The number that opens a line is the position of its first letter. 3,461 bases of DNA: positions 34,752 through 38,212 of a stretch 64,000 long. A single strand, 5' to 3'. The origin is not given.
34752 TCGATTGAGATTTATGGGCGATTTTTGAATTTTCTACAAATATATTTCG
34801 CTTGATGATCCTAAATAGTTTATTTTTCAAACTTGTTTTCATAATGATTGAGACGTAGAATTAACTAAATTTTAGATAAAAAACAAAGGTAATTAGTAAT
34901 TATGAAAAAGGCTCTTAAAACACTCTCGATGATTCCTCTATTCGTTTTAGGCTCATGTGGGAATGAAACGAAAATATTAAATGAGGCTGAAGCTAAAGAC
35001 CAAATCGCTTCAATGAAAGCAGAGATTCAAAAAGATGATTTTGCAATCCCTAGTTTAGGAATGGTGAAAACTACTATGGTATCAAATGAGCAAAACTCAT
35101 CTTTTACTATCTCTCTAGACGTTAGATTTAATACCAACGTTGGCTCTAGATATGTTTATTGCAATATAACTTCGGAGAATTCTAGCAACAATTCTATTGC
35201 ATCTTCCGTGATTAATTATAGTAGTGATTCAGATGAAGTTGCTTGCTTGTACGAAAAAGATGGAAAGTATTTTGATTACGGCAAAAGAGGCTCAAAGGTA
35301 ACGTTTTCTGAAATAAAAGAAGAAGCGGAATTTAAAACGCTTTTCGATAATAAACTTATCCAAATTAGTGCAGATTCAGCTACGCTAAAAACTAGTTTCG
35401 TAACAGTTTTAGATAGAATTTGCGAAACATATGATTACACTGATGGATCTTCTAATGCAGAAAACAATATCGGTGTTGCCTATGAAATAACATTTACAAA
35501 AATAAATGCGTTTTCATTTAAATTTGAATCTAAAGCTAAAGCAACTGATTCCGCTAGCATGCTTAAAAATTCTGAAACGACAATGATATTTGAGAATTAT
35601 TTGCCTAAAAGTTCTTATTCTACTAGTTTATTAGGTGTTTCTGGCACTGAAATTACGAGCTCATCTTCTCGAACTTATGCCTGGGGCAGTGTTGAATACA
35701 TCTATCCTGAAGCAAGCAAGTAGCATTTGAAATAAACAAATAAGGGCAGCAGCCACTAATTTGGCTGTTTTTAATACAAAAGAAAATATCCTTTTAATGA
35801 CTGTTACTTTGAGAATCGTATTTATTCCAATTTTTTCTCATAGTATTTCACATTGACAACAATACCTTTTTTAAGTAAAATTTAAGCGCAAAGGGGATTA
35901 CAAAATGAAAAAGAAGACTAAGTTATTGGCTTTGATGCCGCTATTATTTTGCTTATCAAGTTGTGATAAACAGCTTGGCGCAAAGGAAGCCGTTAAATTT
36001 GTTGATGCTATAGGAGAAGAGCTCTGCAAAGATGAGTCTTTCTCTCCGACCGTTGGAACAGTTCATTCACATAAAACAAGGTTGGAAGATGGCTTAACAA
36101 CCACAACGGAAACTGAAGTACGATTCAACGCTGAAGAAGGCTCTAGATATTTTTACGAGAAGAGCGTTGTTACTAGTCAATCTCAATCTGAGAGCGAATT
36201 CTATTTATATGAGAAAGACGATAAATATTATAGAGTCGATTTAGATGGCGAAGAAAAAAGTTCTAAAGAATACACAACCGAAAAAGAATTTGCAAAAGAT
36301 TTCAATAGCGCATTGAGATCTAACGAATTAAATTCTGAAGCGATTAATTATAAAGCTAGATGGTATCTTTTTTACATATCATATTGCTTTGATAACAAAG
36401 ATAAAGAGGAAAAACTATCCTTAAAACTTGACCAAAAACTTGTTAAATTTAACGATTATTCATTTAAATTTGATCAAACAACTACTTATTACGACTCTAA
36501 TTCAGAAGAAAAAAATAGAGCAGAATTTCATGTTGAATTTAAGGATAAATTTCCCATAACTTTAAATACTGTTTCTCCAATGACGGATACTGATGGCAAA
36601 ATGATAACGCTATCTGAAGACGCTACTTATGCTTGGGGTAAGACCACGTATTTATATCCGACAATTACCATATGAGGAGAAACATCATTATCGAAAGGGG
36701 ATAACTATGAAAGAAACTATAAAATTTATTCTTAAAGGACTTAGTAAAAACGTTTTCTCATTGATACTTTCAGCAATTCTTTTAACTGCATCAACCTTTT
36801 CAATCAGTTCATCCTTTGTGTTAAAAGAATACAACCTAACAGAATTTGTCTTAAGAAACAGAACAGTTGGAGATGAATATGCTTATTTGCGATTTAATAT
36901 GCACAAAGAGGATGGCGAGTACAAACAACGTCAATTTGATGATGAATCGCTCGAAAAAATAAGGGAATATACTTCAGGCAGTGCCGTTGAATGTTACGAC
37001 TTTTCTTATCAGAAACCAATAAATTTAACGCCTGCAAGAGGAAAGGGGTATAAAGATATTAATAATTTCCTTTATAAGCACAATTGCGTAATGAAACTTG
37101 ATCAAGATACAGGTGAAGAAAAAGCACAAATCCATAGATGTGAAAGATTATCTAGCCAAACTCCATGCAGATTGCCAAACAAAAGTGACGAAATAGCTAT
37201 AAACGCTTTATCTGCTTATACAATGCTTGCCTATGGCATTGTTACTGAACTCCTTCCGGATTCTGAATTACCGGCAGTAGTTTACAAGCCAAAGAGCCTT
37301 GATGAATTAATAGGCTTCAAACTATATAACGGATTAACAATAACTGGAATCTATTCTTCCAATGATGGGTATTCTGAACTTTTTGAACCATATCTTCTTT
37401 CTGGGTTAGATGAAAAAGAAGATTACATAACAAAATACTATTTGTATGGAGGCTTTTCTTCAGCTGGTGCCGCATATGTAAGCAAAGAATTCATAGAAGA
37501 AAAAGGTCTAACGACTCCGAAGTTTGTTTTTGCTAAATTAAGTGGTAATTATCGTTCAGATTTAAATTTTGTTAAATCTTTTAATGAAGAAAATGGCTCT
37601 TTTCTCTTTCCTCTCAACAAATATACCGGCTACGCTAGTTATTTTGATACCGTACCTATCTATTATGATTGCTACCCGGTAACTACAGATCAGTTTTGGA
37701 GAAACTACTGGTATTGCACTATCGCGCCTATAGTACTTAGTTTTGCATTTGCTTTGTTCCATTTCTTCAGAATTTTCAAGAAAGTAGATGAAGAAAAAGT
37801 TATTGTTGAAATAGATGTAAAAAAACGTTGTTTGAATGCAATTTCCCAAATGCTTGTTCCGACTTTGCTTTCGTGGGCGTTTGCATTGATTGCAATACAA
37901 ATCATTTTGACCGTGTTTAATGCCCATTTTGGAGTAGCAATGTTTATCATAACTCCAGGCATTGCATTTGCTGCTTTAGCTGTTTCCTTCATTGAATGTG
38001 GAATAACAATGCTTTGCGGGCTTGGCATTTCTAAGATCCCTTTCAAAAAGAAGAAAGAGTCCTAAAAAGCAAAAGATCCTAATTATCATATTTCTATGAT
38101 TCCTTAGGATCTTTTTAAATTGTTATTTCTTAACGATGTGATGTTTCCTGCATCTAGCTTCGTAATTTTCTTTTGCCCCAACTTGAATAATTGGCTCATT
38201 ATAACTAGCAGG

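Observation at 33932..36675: Tandem triplication of a ~260-aa lipoprotein gene with co-duplicated promoter regions and terminators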

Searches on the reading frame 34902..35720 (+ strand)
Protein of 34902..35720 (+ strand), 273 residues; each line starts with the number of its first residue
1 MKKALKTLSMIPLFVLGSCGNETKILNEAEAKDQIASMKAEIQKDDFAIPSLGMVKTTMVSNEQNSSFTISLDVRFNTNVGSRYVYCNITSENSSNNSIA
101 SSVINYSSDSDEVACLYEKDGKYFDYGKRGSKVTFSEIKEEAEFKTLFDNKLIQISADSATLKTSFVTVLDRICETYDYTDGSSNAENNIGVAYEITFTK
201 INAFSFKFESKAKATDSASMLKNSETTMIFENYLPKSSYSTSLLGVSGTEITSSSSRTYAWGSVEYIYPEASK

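Call 8: search_protein_families(library=pfam, proteins=[window:34902-35720:+], max_evalue=1)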
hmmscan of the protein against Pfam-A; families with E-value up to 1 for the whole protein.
window:34902-35720:+ (273 aa): 1 family
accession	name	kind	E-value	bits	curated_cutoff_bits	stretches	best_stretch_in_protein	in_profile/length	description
PF02909.22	TetR_C_1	-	0.065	13.5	21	1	2-73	63-136/146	Tetracyclin repressor-like, C-terminal domain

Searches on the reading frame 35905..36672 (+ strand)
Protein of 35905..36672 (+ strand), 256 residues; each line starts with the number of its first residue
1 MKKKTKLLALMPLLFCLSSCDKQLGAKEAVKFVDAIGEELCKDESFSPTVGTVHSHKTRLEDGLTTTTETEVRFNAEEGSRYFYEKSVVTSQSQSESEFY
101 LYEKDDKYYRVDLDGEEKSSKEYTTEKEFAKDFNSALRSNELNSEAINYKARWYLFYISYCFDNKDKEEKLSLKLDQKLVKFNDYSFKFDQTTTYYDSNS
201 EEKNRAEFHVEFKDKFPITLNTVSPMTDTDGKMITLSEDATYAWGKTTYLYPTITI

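Call 8: search_protein_families(library=pfam, proteins=[window:35905-36672:+], max_evalue=1)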
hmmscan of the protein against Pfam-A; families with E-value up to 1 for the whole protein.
window:35905-36672:+ (256 aa): 1 family
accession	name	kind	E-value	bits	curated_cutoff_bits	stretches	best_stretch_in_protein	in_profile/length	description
PF14993.11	Neuropeptide_S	-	0.13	12.4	27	1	14-52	16-54/65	Neuropeptide S precursor protein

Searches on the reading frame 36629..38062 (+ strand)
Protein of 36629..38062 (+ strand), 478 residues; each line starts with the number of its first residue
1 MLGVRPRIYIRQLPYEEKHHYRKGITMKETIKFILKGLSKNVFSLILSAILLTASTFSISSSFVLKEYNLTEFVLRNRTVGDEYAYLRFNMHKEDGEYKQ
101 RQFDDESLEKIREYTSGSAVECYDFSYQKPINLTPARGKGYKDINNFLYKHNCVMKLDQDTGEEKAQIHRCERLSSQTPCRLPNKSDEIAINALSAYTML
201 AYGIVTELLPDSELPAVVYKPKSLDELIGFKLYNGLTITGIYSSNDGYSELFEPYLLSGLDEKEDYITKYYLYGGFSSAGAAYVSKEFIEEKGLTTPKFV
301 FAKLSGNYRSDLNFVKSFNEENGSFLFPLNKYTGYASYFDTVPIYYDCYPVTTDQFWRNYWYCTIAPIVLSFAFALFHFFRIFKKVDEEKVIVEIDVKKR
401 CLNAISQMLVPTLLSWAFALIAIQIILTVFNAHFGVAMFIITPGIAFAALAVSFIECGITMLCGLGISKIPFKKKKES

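Call 8: search_protein_families(library=pfam, proteins=[window:36629-38062:+], max_evalue=1)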
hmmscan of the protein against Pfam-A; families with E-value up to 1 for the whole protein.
window:36629-38062:+ (478 aa): 2 families
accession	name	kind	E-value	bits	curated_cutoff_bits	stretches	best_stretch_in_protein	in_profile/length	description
PF11188.13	DUF2975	-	0.058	13.8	27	1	365-454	24-107/130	Protein of unknown function (DUF2975)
PF04475.18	DUF555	-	0.27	11.9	25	1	385-433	31-80/110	Protein of unknown function (DUF555)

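Call 12: search_protein_families(library=ncbifam, proteins=[window:36707-38062:+], max_evalue=0.001)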
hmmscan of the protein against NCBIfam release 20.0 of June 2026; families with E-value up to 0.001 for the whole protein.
window:36707-38062:+ (452 aa): 0 families

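Call 37: search_protein_families(library=pfam, proteins=[window:36707-38062:+], max_evalue=1)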
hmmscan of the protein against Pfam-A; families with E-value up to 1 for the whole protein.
window:36707-38062:+ (452 aa): 2 families
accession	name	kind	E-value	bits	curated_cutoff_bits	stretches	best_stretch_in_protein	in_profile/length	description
PF11188.13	DUF2975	-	0.053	13.9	27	1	339-428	24-107/130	Protein of unknown function (DUF2975)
PF04475.18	DUF555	-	0.25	12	25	1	359-407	31-80/110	Protein of unknown function (DUF555)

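Call 48: find_homologous_proteins(query=window:36707-38062:+, max_evalue=0.001)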
Query window:36707-38062:+ (452 aa): 8 proteins with E <= 0.001 among 8000 candidates.
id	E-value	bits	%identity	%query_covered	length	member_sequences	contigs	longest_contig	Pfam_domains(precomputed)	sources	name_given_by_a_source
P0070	4.2e-295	996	97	100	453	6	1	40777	-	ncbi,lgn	-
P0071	8.6e-243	824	79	100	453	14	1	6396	-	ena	-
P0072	6.9e-110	386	43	100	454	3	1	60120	-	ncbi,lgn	-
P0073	3.2e-109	384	43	100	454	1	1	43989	-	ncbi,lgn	-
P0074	9.3e-65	237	36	94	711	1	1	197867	PF00005.34,PF02463.26,PF13304.13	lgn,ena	-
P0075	4.2e-63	232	35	94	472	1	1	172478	-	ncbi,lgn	-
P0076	8.0e-20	89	26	94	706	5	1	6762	PF02687.28,PF00005.34,PF02463.26,PF13304.13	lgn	-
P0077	3.2e-13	68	25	91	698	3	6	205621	PF02687.28,PF00005.34,PF02463.26,PF13304.13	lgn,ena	-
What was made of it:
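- On Type VII (MacB/FtsX-like) ABC transporter permease (for the gene at 36707-38065): Homologues P0076 and P0077 carry PF02687 (call 48).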

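Call 49: find_encoding_contigs(protein=P0074, flank=8000, max_places=3)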
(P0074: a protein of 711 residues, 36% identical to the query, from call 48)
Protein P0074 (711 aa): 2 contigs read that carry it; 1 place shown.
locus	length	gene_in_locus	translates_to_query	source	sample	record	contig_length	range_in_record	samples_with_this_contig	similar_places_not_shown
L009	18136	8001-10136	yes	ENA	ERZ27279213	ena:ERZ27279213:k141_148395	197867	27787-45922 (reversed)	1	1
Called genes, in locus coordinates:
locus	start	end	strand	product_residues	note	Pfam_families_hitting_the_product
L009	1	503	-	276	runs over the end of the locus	PF02311:AraC_binding, PF22200:ExsA_N (faint), PF00165:HTH_AraC, PF12833:HTH_18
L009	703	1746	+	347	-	PF03786:UxuA, PF01261:AP_endonuc_2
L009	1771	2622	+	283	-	PF00106:adh_short, PF13561:adh_short_C2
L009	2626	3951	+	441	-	PF02614:UxaC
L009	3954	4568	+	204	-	PF01081:Aldolase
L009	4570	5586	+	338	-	PF00294:PfkB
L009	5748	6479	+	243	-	-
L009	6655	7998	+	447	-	PF05708:Peptidase_C92 (weak)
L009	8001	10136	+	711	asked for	PF00005:ABC_tran, PF02463:SMC_N, PF13304:AAA_21 (faint)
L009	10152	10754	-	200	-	PF00265:TK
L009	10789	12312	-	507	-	PF00929:RNase_T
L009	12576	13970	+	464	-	PF00150:Cellulase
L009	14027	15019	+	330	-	PF01210:NAD_Gly3P_dh_N, PF03807:F420_oxidored, PF07479:NAD_Gly3P_dh_C, PF20618:GPD_NAD_C_bact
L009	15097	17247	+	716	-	PF12437:GSIII_N, PF00120:Gln-synt_C, PF18318:Gln-synt_C-ter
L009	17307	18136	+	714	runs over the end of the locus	PF09371:Tex_N, PF22706:Tex_central_region, PF16921:Tex_YqgF, PF14635:HHH_7, PF12836:HHH_3, PF17674:HHH_9, PF00575:S1, PF23459:S1_RRP5, +1 more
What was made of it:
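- Closest known: FtsEX-type systems that control cell-wall hydrolases. Same: A type VII ABC permease is encoded beside a papain-like/NlpC-P60-like extracytoplasmic enzyme in the ancestral-like module (L009: C92 gene 3 nt upstream of the ABC fusion; call 49).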

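Call 50: find_encoding_contigs(protein=P0077, flank=8000, max_places=3)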
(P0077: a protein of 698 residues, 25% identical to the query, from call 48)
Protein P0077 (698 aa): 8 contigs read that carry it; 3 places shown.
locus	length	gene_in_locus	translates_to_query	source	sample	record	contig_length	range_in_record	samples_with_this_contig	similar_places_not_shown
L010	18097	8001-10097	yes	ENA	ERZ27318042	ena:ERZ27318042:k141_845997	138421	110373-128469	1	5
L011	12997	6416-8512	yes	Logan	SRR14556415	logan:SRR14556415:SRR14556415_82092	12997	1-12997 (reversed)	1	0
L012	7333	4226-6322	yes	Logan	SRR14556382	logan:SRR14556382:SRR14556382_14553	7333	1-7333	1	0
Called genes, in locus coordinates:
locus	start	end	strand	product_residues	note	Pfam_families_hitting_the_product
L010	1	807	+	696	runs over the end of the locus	PF00009:GTP_EFTU, PF03144:GTP_EFTU_D2, PF22042:EF-G_D2, PF14492:EFG_III, PF16658:RF3_C, PF03764:EFG_IV, PF00679:EFG_C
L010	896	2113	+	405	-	PF00009:GTP_EFTU, PF03144:GTP_EFTU_D2, PF03143:GTP_EFTU_D3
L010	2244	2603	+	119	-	-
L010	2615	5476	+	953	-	PF01915:Glyco_hydro_3_C, PF14310:Fn3-like, PF00933:Glyco_hydro_3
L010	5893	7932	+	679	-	PF00082:Peptidase_S8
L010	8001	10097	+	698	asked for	PF00005:ABC_tran, PF02463:SMC_N (faint), PF13304:AAA_21 (faint), PF02687:FtsX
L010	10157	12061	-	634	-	PF05649:Peptidase_M13_N, PF01431:Peptidase_M13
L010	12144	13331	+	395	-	PF06271:RDD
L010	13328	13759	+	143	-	-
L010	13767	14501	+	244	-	PF00005:ABC_tran, PF02463:SMC_N (faint), PF13304:AAA_21 (faint)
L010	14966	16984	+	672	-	-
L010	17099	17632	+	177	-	-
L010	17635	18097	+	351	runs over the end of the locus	PF21088:MS_channel_1st (weak), PF00924:MS_channel_2nd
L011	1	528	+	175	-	?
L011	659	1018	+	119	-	-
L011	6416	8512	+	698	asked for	PF00005:ABC_tran, PF02463:SMC_N (faint), PF13304:AAA_21 (faint), PF02687:FtsX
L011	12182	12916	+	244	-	PF00005:ABC_tran, PF02463:SMC_N (faint), PF13304:AAA_21 (faint)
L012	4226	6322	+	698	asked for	PF00005:ABC_tran, PF02463:SMC_N (faint), PF13304:AAA_21 (faint), PF02687:FtsX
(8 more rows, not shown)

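Call 68: predict_structure(alignment_id=A5)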
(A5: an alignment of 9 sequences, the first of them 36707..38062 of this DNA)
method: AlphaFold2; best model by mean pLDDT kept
length: 452 residues; sequences in the alignment: 9
mean_pLDDT: 74.9   pTM: 0.70
mean pLDDT of the five models: 74.9, 74.2, 73.3, 72.9, 68.9
residues with pLDDT >= 90: 101; 70-90: 201; 50-70: 118; < 50: 32
segments of 3 or more residues with pLDDT < 50: 314-326, 363-368, 441-452
pLDDT, mean of each block of 10 residues (from residue 1): 55 64 76 76 76 77 75 80 93 89 60 73 83 92 92 95 91 84 75 89 90 92 74 64 70 88 92 91 89 74 79 42 45 75 73 62 47 65 72 81 73 73 75 60 39 30
secondary structure, 60 per line:
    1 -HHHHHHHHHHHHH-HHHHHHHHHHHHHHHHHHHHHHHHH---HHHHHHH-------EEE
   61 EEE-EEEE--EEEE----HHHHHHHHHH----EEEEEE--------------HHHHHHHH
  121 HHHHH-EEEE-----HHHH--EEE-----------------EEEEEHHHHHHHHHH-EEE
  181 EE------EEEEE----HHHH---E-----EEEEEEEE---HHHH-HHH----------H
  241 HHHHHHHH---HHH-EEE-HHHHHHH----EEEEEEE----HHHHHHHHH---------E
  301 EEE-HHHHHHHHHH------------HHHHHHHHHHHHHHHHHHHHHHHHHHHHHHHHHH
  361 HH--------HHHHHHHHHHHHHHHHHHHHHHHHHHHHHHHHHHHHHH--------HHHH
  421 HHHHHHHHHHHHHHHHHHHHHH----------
elements in order: H2-14 H16-40 H44-50 E58-63 E65-68 E71-74 H79-88 E93-98 H113-125 E127-130 H136-139 E142-144 E162-166 H167-176 E178-182 E189-193 H198-201 E211-218 H222-225 H240-248 E256-258 H260-266 E271-277 H282-290 E300-303 H305-314 H327-362 H371-408 H417-442
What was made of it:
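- On Type VII (MacB/FtsX-like) ABC transporter permease (for the gene at 36707-38065): Model: helix 16-40, a mixed alpha/beta domain at 58-314, then helices 327-362, 371-408 and 417-442 (call 68).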

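Call 71: fold_search(model_id=the predicted structure, library=pdb)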
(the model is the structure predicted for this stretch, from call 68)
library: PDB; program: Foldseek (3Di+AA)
matches with E <= 10: 130; with E <= 0.001: 18
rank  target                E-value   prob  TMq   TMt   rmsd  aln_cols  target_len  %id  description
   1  5xu1_M                2.2e-07  1.00  0.43  0.47  10.2       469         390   10  Structure of a non-canonical ABC transporter from Streptococcus pneumoniae R6 (released 2018-01-24)
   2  9rld_E                1.3e-05  1.00  0.36  0.38   9.5       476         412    9  LolCDE complex with Lpp lipoprotein (released 2026-01-21)
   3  9rlc_E                1.3e-05  1.00  0.35  0.37  10.3       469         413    9  LolCDE complex with Lpp lipoprotein (released 2026-01-21)
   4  5nik_J                1.3e-05  1.00  0.38  0.30  11.0       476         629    9  Structure of the MacAB-TolC ABC-type tripartite multidrug efflux pump (released 2017-05-24)
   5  5lj7_A                3.0e-05  1.00  0.38  0.31  10.4       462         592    9  Structure of Aggregatibacter actinomycetemcomitans MacB bound to ATP (P21) (released 2017-11-15)
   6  5lj7_B                5.1e-05  1.00  0.37  0.30  10.8       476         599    8  Structure of Aggregatibacter actinomycetemcomitans MacB bound to ATP (P21) (released 2017-11-15)
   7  5lil_B                8.8e-05  1.00  0.39  0.31  10.2       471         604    9  Structure of Aggregatibacter actinomycetemcomitans MacB bound to ATPyS (P21) (released 2017-11-15)
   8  7w78_B                8.8e-05  1.00  0.34  0.42   9.4       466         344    8  Heme exporter HrtBA in complex with Mg-AMPPNP (released 2022-06-22)
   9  5lil_A                1.1e-04  1.00  0.37  0.29  10.9       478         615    8  Structure of Aggregatibacter actinomycetemcomitans MacB bound to ATPyS (P21) (released 2017-11-15)
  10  9xro_E                1.2e-04  1.00  0.34  0.38   9.9       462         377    9  LolCDE in complex with SMT-738_3 (released 2026-03-18)
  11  5lj6                  1.4e-04  1.00  0.38  0.31  10.9       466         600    9  Structure of Aggregatibacter actinomycetemcomitans MacB bound to ATPyS (P6522) (released 2017-11-15)
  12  7arh_E                2.9e-04  1.00  0.37  0.39  10.2       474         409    9  LolCDE in complex with lipoprotein (released 2021-04-07)
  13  7w7a_B                3.0e-04  1.00  0.30  0.36  10.3       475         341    7  Heme exporter in complex with Mn-containing protoporphyrin IX, Mn-anomalous data (released 2022-06-22)
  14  7w7a_J                3.2e-04  1.00  0.31  0.37  11.0       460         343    8  Heme exporter in complex with Mn-containing protoporphyrin IX, Mn-anomalous data (released 2022-06-22)
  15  9o9x_C                3.4e-04  1.00  0.43  0.44   9.8       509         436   10  ytrEF nucleotide-free conformation (released 2025-10-15)
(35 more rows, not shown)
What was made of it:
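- On Type VII (MacB/FtsX-like) ABC transporter permease (for the gene at 36707-38065): The 18 PDB hits with E<=1e-3 are all MacB-type permeases (5xu1_M, LolE/C, MacB, HrtB, YtrF; call 71).
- Closest known: LolA/LolB with the LolCDE type VII ABC transporter. Same: The neighbouring permease model matches LolC/LolE and MacB (call 71).
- Closest known: FtsEX-type systems that control cell-wall hydrolases. Different: The permease here resembles MacB, LolE and Spr0695 more than FtsX (call 71).
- Permease: calls 48, 68, 71.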
